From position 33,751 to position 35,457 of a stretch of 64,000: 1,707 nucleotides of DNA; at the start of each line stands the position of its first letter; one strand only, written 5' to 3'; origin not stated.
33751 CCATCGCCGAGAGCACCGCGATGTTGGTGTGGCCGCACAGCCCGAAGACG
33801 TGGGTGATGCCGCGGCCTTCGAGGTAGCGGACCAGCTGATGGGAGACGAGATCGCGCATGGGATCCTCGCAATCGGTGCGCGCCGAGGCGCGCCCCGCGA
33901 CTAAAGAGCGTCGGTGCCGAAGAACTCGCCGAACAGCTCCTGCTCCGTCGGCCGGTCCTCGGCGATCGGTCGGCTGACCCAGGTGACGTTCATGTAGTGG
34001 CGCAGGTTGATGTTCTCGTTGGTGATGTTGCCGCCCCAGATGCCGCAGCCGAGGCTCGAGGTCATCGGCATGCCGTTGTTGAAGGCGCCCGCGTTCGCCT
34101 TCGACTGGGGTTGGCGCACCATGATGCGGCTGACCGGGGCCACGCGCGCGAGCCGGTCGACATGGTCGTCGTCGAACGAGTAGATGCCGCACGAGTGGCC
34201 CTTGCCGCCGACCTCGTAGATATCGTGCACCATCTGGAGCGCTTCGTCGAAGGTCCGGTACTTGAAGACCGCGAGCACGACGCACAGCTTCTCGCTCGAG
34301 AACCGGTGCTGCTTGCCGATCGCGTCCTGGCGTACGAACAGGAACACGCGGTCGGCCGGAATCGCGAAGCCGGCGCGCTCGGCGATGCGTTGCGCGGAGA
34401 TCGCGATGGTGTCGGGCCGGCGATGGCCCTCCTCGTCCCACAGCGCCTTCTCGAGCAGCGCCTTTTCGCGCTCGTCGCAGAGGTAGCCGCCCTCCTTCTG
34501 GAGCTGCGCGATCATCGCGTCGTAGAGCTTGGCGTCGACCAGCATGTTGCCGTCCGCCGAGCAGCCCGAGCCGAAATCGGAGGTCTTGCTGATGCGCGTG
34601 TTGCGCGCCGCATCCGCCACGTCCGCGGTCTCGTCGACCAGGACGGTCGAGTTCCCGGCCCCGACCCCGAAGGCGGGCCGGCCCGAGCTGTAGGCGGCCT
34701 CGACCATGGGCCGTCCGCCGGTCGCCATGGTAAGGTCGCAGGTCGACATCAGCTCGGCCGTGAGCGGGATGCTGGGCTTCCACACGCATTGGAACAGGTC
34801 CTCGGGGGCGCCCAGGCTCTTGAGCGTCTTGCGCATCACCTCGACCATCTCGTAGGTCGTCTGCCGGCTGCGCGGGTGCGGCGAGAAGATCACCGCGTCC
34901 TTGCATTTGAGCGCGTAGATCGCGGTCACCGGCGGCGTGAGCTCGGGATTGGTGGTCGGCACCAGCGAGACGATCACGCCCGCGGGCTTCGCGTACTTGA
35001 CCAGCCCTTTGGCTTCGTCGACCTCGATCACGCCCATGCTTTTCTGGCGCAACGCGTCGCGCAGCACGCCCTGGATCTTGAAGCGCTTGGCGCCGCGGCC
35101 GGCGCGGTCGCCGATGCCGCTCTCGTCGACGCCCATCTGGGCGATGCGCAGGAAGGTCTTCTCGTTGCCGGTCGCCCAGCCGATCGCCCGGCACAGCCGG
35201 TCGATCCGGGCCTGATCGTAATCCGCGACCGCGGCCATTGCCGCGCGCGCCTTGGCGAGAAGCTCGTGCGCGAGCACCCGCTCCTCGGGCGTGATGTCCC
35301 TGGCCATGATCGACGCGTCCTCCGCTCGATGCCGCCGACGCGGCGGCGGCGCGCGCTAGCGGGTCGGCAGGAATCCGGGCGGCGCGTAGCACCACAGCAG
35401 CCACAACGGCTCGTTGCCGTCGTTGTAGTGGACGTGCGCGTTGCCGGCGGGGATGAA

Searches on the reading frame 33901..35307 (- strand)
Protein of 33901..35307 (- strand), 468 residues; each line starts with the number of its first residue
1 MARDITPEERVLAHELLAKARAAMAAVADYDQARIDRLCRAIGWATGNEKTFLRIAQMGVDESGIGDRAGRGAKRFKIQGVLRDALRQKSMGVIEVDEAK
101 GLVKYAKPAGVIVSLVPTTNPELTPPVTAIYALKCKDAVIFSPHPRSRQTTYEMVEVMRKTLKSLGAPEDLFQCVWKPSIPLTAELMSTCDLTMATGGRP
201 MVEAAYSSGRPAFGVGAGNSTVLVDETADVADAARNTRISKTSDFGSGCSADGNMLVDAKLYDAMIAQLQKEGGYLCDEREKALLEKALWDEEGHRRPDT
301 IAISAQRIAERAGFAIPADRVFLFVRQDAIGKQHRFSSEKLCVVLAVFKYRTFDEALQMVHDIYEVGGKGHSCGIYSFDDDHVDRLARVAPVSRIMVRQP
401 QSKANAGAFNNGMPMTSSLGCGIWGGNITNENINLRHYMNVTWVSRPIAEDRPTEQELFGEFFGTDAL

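Call 6: search_protein_families(library=pfam, proteins=[window:33901-35307:-])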
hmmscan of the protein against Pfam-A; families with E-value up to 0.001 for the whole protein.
window:33901-35307:- (468 aa): 1 family
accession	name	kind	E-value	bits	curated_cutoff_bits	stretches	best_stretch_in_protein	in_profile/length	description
PF00171.27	Aldedh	-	3.4e-14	52.7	23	1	18-271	36-291/461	Aldehyde dehydrogenase family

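Call 18: search_protein_families(library=ncbifam, proteins=[window:33901-35307:-], max_evalue=0.00001)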
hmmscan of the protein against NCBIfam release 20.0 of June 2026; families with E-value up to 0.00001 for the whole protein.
window:33901-35307:- (468 aa): 8 families
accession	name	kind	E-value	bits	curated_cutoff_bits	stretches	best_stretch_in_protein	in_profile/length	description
NF047625.1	AcylSulfactDhSauS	equivalog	1.3e-137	459.4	600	1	12-464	5-460/464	acylating sulfoacetaldehyde dehydrogenase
NF010378.0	PRK13805.1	equivalog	7.7e-103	344.9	951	1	13-446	16-451/872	bifunctional acetaldehyde-CoA/alcohol dehydrogenase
TIGR02518.1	EutH_ACDH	equivalog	2.1e-91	307.2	620.1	1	14-450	11-447/488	acetaldehyde dehydrogenase (acetylating)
NF011927.0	PRK15398.1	subfamily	3.3e-49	167.8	403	1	18-413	43-431/465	aldehyde dehydrogenase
NF001221.0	PRK00197.1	equivalog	3.9e-11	42.3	289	1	102-272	110-281/418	glutamate-5-semialdehyde dehydrogenase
TIGR00407.1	proA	equivalog_domain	4.5e-11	42.2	317.45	1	91-271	86-267/398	glutamate-5-semialdehyde dehydrogenase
NF006916.0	PRK09407.1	equivalog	3.2e-07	29.3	521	1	103-271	151-319/526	succinic semialdehyde dehydrogenase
NF050084.1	pip_6_carb_DH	equivalog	4.4e-07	29.2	730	1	128-364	137-388/475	L-piperidine-6-carboxylate dehydrogenase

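Call 30: find_homologous_proteins(query=window:33901-35307:-, max_evalue=1e-50)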
Query window:33901-35307:- (468 aa): 8000 proteins with E <= 1e-50 among 8000 candidates; the best 120 are listed.
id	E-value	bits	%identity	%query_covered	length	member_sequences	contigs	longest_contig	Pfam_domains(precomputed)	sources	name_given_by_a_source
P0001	0.0e+0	1062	100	100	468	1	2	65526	PF00171.28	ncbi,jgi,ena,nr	ncbi:MAG TPA: aldehyde dehydrogenase family protein [Alphaproteobacteria bacterium]|nr:aldehyde dehy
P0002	0.0e+0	1013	95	100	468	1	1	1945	PF00171.28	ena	-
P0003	3.8e-271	918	85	99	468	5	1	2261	PF00171.28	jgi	jgi:sulfoacetaldehyde dehydrogenase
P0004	1.5e-270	916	84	100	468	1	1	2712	PF00171.28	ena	-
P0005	1.3e-269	913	84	100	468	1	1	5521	PF00171.28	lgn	-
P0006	7.5e-269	910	84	100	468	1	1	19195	PF00171.28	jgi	jgi:sulfoacetaldehyde dehydrogenase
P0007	5.4e-267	904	84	100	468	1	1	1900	PF00171.28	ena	-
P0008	2.2e-266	902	82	100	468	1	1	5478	PF00171.28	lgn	-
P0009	3.7e-266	901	84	100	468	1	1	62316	PF00171.28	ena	-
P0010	6.6e-266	900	83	100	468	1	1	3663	PF00171.28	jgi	jgi:sulfoacetaldehyde dehydrogenase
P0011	8.0e-266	900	83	100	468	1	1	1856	PF00171.28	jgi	jgi:sulfoacetaldehyde dehydrogenase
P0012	1.9e-265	899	84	100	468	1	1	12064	PF00171.28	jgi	jgi:sulfoacetaldehyde dehydrogenase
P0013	5.1e-265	897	84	100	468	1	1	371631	PF00171.28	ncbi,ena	-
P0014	7.2e-265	897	83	100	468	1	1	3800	PF00171.28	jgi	jgi:sulfoacetaldehyde dehydrogenase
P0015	1.3e-264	896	83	100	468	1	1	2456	PF00171.28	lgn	-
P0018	5.7e-264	894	81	100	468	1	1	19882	PF00171.28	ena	-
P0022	1.2e-263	893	82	100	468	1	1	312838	PF00171.28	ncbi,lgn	-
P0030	3.8e-263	891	83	100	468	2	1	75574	PF00171.28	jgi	jgi:sulfoacetaldehyde dehydrogenase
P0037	2.5e-261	885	82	100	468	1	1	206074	PF00171.28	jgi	jgi:sulfoacetaldehyde dehydrogenase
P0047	6.1e-255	864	79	100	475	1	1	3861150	PF00171.28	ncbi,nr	ncbi:MAG: aldehyde dehydrogenase family protein [Rhodospirillales bacterium]|nr:MAG: aldehyde dehydr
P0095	4.9e-242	822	74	100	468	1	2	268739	PF00171.28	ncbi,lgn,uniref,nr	ncbi:aldehyde dehydrogenase family protein [Phaeovulum sp.]|uniref:aldehyde dehydrogenase family pro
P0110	1.7e-240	817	74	100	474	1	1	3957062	PF00171.28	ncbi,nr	ncbi:MAG: aldehyde dehydrogenase family protein [Rhodospirillaceae bacterium]|nr:aldehyde dehydrogen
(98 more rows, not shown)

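Call 31: find_encoding_contigs(protein=P0013, flank=10000, max_places=1)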
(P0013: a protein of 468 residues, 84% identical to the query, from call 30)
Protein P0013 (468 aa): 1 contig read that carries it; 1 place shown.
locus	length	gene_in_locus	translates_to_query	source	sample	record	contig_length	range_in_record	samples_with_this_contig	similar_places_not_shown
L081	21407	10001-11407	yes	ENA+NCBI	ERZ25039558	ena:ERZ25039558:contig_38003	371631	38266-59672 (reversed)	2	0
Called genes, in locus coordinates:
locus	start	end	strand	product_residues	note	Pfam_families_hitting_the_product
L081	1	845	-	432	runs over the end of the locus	PF06808:DctM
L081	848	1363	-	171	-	PF04290:DctQ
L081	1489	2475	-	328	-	PF03480:DctP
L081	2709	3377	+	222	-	PF00392:GntR, PF07729:FCD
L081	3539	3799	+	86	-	-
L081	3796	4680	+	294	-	PF08501:Shikimate_dh_N, PF01488:Shikimate_DH (weak), PF18317:SDH_C (weak)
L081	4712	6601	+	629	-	PF01261:AP_endonuc_2, PF13669:Glyoxalase_4 (faint), PF14696:Glyoxalase_5, PF00903:Glyoxalase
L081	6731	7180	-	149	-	PF01220:DHquinase_II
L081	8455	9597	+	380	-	PF02515:CoA_transf_3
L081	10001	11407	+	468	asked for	PF00171:Aldedh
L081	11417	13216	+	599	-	PF02776:TPP_enzyme_N, PF00205:TPP_enzyme_M, PF02775:TPP_enzyme_C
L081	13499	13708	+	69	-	-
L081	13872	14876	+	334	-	PF12860:PAS_7 (weak), PF00015:MCPsignal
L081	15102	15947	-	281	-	PF01261:AP_endonuc_2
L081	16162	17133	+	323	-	PF00682:HMGL-like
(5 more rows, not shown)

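Call 32: find_encoding_contigs(protein=P0022, flank=10000, max_places=1)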
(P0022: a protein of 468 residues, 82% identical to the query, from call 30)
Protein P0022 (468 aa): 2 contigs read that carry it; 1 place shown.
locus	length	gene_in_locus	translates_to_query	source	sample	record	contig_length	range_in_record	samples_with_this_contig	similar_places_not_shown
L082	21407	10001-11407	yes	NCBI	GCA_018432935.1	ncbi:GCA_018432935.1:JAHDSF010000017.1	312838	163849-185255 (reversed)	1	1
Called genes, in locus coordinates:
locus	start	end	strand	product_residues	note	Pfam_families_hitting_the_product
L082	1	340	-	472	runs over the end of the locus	PF13559:DUF4129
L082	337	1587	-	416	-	PF01882:DUF58 (weak)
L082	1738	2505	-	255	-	PF00325:Crp (faint), PF00027:cNMP_binding, PF13545:HTH_Crp_2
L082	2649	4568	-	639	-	PF01261:AP_endonuc_2, PF14696:Glyoxalase_5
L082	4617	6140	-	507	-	PF01970:TctA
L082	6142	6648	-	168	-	PF07331:TctB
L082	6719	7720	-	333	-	PF03401:TctC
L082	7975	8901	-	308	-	PF00126:HTH_1, PF03466:LysR_substrate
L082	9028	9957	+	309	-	PF00682:HMGL-like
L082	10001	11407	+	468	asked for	PF00171:Aldedh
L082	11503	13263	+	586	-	PF02776:TPP_enzyme_N, PF00205:TPP_enzyme_M, PF02775:TPP_enzyme_C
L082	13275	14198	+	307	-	PF01261:AP_endonuc_2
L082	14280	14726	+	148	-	PF01220:DHquinase_II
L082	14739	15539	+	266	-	PF08501:Shikimate_dh_N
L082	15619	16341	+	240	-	PF00392:GntR, PF07729:FCD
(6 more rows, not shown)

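Call 33: find_encoding_contigs(protein=P0047, flank=10000, max_places=1)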
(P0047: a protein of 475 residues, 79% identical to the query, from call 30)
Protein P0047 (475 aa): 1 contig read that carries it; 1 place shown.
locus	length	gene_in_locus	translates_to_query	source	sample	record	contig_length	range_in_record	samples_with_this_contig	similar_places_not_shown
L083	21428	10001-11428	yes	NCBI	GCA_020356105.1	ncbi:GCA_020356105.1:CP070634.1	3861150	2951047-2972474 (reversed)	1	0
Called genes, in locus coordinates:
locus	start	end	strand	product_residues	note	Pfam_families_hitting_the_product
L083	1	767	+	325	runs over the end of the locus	PF16868:NMT1_3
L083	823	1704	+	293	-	PF04909:Amidohydro_2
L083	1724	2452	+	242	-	PF02585:PIG-L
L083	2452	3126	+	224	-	PF03737:RraA-like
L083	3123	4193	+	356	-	PF04303:PrpF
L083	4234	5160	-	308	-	PF03446:NAD_binding_2, PF03807:F420_oxidored (weak), PF09130:DUF1932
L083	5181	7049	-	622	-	PF01261:AP_endonuc_2, PF14696:Glyoxalase_5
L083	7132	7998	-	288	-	PF00126:HTH_1, PF03466:LysR_substrate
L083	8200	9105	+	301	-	PF00682:HMGL-like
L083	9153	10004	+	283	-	PF01261:AP_endonuc_2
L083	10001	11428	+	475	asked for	PF00171:Aldedh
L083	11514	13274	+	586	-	PF02776:TPP_enzyme_N, PF00205:TPP_enzyme_M, PF02775:TPP_enzyme_C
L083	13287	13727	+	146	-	PF01220:DHquinase_II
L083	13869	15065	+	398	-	PF02515:CoA_transf_3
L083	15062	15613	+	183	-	PF00440:TetR_N (weak), PF17938:TetR_C_29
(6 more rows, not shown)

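Call 34: find_encoding_contigs(protein=P0037, flank=10000, max_places=1)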
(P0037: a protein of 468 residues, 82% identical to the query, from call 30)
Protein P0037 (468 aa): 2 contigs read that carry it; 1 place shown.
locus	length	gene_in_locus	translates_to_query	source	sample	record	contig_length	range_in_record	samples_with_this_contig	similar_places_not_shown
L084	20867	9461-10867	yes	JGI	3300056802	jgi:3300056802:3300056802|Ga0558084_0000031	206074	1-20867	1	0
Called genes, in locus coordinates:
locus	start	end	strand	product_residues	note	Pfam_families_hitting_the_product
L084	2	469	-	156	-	?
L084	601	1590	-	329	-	PF03480:DctP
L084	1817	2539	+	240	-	PF00392:GntR, PF07729:FCD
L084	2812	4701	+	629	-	PF01261:AP_endonuc_2, PF14696:Glyoxalase_5, PF00903:Glyoxalase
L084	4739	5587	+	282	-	PF01261:AP_endonuc_2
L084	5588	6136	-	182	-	PF01220:DHquinase_II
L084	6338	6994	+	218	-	PF00440:TetR_N, PF17938:TetR_C_29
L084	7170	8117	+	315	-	PF00682:HMGL-like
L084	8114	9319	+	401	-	PF02515:CoA_transf_3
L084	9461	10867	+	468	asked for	PF00171:Aldedh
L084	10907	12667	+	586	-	PF02776:TPP_enzyme_N, PF00205:TPP_enzyme_M, PF02775:TPP_enzyme_C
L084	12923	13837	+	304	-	PF01261:AP_endonuc_2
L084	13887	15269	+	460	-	PF12860:PAS_7, PF13188:PAS_8 (weak), PF00015:MCPsignal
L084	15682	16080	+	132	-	PF02537:CRCB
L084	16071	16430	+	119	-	PF02641:DUF190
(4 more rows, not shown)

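Call 35: find_encoding_contigs(protein=P0095, flank=10000, max_places=1)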
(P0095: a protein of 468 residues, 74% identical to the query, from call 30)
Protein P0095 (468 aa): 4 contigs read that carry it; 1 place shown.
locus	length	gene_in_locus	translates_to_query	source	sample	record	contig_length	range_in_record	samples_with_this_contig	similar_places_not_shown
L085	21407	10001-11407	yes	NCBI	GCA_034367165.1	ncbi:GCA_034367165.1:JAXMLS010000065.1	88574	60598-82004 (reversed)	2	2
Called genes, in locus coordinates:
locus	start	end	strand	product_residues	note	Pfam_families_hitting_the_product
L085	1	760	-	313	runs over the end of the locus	PF00389:2-Hacid_dh, PF02826:2-Hacid_dh_C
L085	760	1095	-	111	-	PF01588:tRNA_bind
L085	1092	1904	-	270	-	PF03807:F420_oxidored (weak), PF14748:P5CR_dimer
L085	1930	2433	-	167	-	PF10722:YbjN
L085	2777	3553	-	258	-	-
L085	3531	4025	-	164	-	PF04343:DUF488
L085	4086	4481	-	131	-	-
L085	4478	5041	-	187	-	-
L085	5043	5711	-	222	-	-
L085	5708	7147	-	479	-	-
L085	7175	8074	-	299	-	PF00126:HTH_1, PF03466:LysR_substrate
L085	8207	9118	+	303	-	PF00682:HMGL-like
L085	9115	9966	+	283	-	PF01261:AP_endonuc_2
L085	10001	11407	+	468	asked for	PF00171:Aldedh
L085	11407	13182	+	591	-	PF02776:TPP_enzyme_N, PF00205:TPP_enzyme_M, PF02775:TPP_enzyme_C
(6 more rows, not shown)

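Call 36: find_encoding_contigs(protein=P0110, flank=10000, max_places=1)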
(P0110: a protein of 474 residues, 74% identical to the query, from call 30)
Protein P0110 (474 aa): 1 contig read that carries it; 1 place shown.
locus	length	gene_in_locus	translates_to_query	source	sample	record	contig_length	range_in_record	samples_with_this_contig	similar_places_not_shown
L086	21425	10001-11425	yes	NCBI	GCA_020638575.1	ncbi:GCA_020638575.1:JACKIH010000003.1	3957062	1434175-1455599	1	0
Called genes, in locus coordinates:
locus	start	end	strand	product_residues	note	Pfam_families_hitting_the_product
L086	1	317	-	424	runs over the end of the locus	PF02342:TerD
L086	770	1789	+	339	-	PF15617:C-C_Bond_Lyase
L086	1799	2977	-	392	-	PF11202:StiP, PF15608:PELOTA_1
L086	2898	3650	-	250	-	-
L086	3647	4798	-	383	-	PF15609:PRTase_2, PF12500:TRSP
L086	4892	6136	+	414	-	PF02342:TerD, PF00089:Trypsin, PF13365:Trypsin_2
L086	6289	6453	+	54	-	-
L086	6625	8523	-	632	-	PF14696:Glyoxalase_5, PF13669:Glyoxalase_4 (faint), PF00903:Glyoxalase (weak), PF08501:Shikimate_dh_N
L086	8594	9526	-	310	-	PF00126:HTH_1, PF03466:LysR_substrate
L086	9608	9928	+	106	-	-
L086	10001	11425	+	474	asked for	PF00171:Aldedh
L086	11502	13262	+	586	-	PF02776:TPP_enzyme_N, PF00205:TPP_enzyme_M, PF02775:TPP_enzyme_C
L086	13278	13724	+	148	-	PF01220:DHquinase_II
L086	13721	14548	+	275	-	PF00285:Citrate_synt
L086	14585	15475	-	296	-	PF08501:Shikimate_dh_N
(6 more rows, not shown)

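Call 37: find_encoding_contigs(protein=P0009, flank=10000, max_places=1)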
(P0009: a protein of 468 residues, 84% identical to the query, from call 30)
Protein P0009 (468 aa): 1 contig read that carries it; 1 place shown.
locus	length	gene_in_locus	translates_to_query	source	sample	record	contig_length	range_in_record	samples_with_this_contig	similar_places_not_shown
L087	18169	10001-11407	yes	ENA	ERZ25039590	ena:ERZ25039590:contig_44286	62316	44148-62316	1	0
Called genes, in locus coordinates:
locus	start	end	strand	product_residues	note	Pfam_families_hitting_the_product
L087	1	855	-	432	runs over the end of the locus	PF06808:DctM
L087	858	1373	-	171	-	PF04290:DctQ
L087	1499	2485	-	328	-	PF03480:DctP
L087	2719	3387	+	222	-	PF00392:GntR, PF07729:FCD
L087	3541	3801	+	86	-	-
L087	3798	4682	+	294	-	PF08501:Shikimate_dh_N, PF01488:Shikimate_DH (weak)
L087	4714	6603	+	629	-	PF01261:AP_endonuc_2, PF13669:Glyoxalase_4 (faint), PF14696:Glyoxalase_5, PF00903:Glyoxalase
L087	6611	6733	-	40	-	-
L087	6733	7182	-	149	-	PF01220:DHquinase_II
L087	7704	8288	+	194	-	PF00440:TetR_N, PF17938:TetR_C_29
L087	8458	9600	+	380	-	PF02515:CoA_transf_3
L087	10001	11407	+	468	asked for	PF00171:Aldedh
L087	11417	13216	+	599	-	PF02776:TPP_enzyme_N, PF00205:TPP_enzyme_M, PF02775:TPP_enzyme_C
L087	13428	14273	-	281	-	PF01261:AP_endonuc_2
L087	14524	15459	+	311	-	PF00682:HMGL-like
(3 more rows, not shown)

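Call 59: find_encoding_contigs(protein=P0030, flank=10000, max_places=1)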
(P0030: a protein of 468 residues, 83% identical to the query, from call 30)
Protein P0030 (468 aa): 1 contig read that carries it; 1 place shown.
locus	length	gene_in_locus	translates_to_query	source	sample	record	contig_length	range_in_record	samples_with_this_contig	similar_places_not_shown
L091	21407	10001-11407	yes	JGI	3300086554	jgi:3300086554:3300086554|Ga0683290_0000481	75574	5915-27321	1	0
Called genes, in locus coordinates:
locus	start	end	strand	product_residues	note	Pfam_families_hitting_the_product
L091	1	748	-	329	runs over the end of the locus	PF03480:DctP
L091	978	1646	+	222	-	PF00392:GntR, PF07729:FCD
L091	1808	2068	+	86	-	-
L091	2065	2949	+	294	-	PF08501:Shikimate_dh_N, PF01488:Shikimate_DH (weak), PF18317:SDH_C (weak)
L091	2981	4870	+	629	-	PF01261:AP_endonuc_2, PF13669:Glyoxalase_4 (faint), PF14696:Glyoxalase_5, PF00903:Glyoxalase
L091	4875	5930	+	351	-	PF01408:GFO_IDH_MocA, PF22725:GFO_IDH_MocA_C3, PF02894:GFO_IDH_MocA_C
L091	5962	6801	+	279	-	PF01261:AP_endonuc_2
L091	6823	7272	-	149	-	PF01220:DHquinase_II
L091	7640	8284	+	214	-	PF00440:TetR_N, PF17938:TetR_C_29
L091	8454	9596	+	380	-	PF02515:CoA_transf_3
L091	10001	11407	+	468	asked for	PF00171:Aldedh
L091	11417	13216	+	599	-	PF02776:TPP_enzyme_N, PF00205:TPP_enzyme_M, PF02775:TPP_enzyme_C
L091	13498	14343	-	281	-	PF01261:AP_endonuc_2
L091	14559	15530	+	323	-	PF00682:HMGL-like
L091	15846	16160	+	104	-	PF13442:Cytochrome_CBB3 (weak)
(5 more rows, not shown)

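Call 60: find_encoding_contigs(protein=P0018, flank=10000, max_places=1)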
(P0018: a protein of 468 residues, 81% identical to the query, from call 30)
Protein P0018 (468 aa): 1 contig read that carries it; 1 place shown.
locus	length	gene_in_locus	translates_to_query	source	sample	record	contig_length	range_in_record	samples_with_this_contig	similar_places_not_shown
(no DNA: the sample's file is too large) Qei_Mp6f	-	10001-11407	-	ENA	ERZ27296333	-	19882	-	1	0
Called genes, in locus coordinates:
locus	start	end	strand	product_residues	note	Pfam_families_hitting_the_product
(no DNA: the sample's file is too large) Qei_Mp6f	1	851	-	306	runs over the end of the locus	PF00561:Abhydrolase_1, PF12146:Hydrolase_4, PF12697:Abhydrolase_6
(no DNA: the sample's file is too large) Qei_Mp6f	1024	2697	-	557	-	PF08450:SGL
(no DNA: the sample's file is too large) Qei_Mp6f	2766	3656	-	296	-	PF03928:HbpS-like, PF00190:Cupin_1 (weak), PF07883:Cupin_2 (faint)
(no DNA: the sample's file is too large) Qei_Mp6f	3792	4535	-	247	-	-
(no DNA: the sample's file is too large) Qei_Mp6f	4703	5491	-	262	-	PF00230:MIP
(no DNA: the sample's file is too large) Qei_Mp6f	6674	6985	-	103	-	-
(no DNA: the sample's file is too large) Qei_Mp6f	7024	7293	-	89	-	PF04542:Sigma70_r2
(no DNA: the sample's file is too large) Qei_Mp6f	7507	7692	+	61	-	-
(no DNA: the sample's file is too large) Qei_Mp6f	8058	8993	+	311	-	PF00682:HMGL-like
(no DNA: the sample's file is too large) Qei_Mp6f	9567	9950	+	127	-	PF07883:Cupin_2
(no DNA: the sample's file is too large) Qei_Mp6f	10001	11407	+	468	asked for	PF00171:Aldedh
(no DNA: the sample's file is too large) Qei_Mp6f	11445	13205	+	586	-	PF02776:TPP_enzyme_N, PF00205:TPP_enzyme_M, PF02775:TPP_enzyme_C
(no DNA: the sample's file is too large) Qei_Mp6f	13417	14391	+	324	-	PF12833:HTH_18, PF00165:HTH_AraC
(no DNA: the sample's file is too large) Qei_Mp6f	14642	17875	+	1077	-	PF13620:CarboxypepD_reg, PF13715:CarbopepD_reg_2 (weak), PF25183:OMP_b-brl_4, PF00593:TonB_dep_Rec_b-barrel (weak)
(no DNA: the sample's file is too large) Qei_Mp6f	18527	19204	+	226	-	?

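Call 67: search_solved_structures(query=window:33901-35307:-, max_evalue=1e-30)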
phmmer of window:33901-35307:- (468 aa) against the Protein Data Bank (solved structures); distinct sequences matched with E-value up to 1e-30: 12.
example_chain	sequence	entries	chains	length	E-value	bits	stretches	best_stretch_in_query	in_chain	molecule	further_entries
8cei_A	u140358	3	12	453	1e-83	284.9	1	11-446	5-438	Succinate-semialdehyde dehydrogenase (acetylating)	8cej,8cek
5j78_A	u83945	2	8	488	7.9e-79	268.8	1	3-449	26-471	Acetaldehyde dehydrogenase (Acetylating)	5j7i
6ahc_A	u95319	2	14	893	1.3e-74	254.9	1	16-446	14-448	Aldehyde-alcohol dehydrogenase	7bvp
6tqh_A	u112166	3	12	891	1.4e-74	254.8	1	16-446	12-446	Aldehyde-alcohol dehydrogenase | Bifunctional aldehyde-alcohol dehydrogenase AdhE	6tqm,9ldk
13he_A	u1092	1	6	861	7.9e-73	249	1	15-445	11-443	Aldehyde-alcohol dehydrogenase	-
8uhw_A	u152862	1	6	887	8.1e-73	249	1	15-445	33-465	Aldehyde-alcohol dehydrogenase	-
7dag_A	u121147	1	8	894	5.8e-71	242.9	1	15-446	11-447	Aldehyde-alcohol dehydrogenase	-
3my7_A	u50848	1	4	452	9.1e-71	242.2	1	16-446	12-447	Alcohol dehydrogenase/acetaldehyde dehydrogenase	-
3k9d_A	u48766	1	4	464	5e-67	229.9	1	15-449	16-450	ALDEHYDE DEHYDROGENASE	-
5jfl_A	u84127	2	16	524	2.2e-40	142.1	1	38-415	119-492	Aldehyde dehydrogenase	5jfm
5jfn_A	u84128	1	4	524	6e-39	137.4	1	38-415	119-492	Aldehyde dehydrogenase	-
6gvs_A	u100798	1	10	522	9.9e-39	136.7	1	38-414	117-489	Aldehyde dehydrogenase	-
